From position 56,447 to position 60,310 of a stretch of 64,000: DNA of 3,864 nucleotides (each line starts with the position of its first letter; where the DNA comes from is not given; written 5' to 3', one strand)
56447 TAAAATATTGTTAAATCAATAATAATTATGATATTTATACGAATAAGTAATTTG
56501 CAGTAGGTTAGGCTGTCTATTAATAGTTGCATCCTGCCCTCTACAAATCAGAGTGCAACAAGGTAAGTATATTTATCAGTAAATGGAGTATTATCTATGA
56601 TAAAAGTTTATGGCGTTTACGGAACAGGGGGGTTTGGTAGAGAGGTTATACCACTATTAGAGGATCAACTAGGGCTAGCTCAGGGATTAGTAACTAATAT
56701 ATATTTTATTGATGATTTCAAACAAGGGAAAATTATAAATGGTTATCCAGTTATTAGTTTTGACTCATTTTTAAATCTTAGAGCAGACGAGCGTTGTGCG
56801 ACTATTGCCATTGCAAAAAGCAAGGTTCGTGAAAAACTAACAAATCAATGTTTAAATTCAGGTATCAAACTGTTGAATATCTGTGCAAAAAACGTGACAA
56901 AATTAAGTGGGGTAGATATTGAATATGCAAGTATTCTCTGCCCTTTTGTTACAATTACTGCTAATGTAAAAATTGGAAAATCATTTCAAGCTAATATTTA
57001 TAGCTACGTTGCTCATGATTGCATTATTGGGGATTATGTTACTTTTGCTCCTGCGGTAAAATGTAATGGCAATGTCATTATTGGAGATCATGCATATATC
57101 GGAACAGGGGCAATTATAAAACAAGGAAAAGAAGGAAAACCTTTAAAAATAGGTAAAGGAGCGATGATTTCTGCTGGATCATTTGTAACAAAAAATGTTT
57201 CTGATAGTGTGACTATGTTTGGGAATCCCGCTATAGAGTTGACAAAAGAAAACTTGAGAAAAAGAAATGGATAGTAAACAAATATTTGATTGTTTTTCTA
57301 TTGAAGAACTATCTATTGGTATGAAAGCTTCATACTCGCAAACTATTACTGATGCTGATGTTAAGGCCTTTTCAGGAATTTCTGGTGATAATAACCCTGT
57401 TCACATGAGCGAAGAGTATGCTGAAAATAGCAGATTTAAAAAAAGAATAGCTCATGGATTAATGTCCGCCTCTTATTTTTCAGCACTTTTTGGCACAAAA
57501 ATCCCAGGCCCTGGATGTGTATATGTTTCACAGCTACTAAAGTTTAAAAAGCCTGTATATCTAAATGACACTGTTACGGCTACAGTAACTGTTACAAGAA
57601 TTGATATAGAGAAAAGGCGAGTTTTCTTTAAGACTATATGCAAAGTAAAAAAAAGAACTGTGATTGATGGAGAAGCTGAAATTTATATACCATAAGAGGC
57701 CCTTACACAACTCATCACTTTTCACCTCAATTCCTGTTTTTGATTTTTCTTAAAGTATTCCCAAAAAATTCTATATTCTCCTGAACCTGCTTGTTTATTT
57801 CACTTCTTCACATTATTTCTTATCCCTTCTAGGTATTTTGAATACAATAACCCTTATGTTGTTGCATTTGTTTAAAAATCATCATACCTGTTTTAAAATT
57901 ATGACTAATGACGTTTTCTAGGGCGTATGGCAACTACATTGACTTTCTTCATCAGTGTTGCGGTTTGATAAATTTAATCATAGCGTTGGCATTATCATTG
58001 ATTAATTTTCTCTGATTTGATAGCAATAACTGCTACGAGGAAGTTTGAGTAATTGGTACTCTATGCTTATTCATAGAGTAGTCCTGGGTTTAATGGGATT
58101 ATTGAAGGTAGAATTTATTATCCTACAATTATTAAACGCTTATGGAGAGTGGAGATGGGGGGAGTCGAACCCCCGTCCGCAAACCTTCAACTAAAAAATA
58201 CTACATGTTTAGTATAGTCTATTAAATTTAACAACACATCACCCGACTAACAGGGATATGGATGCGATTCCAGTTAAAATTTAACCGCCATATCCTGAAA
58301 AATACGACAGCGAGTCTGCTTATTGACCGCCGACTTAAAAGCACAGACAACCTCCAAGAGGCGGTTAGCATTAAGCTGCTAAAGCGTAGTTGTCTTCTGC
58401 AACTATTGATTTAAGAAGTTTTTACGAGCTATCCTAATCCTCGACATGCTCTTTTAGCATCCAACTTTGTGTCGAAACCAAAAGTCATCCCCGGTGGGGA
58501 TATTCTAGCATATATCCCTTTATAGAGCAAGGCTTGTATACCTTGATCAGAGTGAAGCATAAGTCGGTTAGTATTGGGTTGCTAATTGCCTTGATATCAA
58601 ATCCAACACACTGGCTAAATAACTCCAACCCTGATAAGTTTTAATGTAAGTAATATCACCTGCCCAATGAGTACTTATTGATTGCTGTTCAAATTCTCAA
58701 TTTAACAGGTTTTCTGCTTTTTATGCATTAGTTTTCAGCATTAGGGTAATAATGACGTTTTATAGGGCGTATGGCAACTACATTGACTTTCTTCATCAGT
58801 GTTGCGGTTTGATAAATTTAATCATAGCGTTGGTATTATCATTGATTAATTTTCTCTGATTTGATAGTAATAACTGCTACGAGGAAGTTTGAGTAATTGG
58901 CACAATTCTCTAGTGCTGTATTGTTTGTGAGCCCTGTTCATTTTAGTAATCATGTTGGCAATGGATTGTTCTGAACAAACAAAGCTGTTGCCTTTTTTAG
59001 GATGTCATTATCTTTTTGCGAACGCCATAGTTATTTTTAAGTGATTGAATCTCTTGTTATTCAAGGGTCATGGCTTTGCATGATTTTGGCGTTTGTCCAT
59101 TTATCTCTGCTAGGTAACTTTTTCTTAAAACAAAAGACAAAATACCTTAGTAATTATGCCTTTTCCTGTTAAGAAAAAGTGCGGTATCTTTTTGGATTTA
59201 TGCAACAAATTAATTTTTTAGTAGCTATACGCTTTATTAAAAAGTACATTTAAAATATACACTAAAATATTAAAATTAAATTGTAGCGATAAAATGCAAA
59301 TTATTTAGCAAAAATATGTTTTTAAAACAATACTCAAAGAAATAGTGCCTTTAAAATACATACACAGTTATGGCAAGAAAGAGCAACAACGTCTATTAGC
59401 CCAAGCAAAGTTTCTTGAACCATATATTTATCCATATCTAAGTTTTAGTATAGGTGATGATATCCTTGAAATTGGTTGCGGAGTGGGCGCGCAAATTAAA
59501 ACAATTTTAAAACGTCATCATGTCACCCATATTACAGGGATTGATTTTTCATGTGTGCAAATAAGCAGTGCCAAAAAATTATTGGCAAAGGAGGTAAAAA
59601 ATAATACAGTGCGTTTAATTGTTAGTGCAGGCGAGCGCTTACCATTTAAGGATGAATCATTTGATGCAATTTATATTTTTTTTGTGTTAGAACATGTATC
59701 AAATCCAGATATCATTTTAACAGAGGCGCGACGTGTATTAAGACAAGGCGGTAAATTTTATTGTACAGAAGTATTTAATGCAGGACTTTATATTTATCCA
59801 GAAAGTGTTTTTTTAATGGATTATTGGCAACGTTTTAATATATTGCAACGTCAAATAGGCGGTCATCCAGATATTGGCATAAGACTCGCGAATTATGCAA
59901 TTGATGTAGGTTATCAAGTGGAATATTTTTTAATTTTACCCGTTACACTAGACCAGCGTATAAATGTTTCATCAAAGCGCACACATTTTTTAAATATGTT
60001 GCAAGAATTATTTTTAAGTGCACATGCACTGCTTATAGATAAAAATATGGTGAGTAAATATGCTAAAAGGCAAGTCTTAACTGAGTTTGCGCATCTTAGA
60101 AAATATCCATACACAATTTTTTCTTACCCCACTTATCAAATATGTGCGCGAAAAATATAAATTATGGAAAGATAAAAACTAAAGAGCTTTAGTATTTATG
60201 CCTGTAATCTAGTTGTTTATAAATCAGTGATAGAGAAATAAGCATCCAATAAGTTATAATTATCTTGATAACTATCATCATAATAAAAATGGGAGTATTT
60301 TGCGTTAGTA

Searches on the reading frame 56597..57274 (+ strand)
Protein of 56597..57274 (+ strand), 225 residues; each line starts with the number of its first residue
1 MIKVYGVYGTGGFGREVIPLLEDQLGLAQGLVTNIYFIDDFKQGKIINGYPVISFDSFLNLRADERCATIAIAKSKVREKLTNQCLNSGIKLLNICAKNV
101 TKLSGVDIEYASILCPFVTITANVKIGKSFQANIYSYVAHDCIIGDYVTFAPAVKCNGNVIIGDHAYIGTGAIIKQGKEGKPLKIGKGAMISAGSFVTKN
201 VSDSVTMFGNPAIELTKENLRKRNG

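Call 26: search_protein_families(library=pfam, proteins=[window:56597-57274:+], max_evalue=0.01)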
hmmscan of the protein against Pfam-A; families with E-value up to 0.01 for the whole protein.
window:56597-57274:+ (225 aa): 4 families
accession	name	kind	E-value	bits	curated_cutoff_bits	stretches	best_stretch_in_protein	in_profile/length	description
PF00132.30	Hexapep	-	5.8e-13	48.4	27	1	123-154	1-32/36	Bacterial transferase hexapeptide (six repeats)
PF17836.7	PglD_N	-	1.7e-10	41.8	23.4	1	7-84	4-77/78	PglD N-terminal domain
PF25084.1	LbH_EIF2B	-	7.5e-05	23.1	54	1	99-201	3-103/105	EIF2B subunit epsilon LbH domain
PF14602.12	Hexapep_2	-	0.0014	18.8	27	1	160-199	2-34/34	Hexapeptide repeat of succinyl-transferase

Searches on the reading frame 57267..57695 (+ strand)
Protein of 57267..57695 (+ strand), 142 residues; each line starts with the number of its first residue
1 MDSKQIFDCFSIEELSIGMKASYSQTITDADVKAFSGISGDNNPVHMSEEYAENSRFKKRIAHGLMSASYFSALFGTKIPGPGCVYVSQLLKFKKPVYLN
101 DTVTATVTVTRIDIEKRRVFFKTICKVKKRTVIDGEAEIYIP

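Call 26: search_protein_families(library=pfam, proteins=[window:57267-57695:+], max_evalue=0.01)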
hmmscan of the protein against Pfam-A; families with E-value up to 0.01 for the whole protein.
window:57267-57695:+ (142 aa): 3 families
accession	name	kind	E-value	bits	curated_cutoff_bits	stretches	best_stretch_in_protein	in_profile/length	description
PF01575.25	MaoC_dehydratas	-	9.6e-23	80.6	27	1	20-131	11-118/123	MaoC like domain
PF13452.11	FAS1_DH_region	-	1.1e-06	29.3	22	1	23-116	10-107/132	FAS1-like, dehydratase domain region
PF22636.2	FlK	-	0.0038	17.8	27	1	92-140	52-98/103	Fluoroacetyl-CoA-specific thioesterase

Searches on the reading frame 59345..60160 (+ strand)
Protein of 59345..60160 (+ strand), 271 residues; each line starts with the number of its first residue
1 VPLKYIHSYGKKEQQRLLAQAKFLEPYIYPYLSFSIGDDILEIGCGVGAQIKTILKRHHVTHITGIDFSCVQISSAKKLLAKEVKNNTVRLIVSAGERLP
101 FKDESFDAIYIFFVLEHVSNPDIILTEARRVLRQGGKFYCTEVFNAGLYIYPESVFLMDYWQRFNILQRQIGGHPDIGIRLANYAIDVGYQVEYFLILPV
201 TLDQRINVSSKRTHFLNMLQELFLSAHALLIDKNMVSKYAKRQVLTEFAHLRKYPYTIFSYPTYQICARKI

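Call 26: search_protein_families(library=pfam, proteins=[window:59345-60160:+], max_evalue=0.01)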
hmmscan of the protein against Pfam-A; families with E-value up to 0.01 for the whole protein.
window:59345-60160:+ (271 aa): 14 families
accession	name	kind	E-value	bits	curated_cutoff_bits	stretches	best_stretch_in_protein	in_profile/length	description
PF08241.18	Methyltransf_11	-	6.4e-24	84.9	21.2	1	41-140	1-95/95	Methyltransferase domain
PF13649.12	Methyltransf_25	-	6.3e-20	72.1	27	1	40-136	1-97/97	Methyltransferase domain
PF08242.18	Methyltransf_12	-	9e-18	65.3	30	1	41-138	1-98/98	Methyltransferase domain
PF13847.12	Methyltransf_31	-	5.7e-16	58.9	27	1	38-142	5-111/145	Methyltransferase domain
PF01209.24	Ubie_methyltran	-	5e-15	55.9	20.1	1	36-151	47-162/233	ubiE/COQ5 methyltransferase family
PF13489.12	Methyltransf_23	-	1.8e-13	51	27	1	37-146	23-122/164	Methyltransferase domain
PF02353.26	CMAS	-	3.3e-07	30.3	27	1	27-140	53-164/273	Mycolic acid cyclopropane synthetase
PF08003.17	Methyltransf_9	-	8.2e-05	22.2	23.8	1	30-138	109-215/315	Protein of unknown function (DUF1698)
PF05175.20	MTS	-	0.00034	20.7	23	1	36-139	31-137/170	Methyltransferase small domain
PF05148.21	Methyltransf_8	-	0.00053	20.4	27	1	79-143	96-159/219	Hypothetical methyltransferase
PF07021.18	MetW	-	0.00085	19.4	21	1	37-134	14-104/193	Methionine biosynthesis protein MetW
PF05891.18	Methyltransf_PK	-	0.0016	18.5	27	1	9-138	27-157/218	AdoMet dependent proline di-methyltransferase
PF03141.22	Methyltransf_29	-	0.0063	15.6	23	1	40-139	121-216/506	Putative S-adenosyl-L-methionine-dependent methyltransferase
PF01135.25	PCMT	-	0.0095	16.2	20.3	0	26-111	63-148/210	Protein-L-isoaspartate(D-aspartate) O-methyltransferase (PCMT)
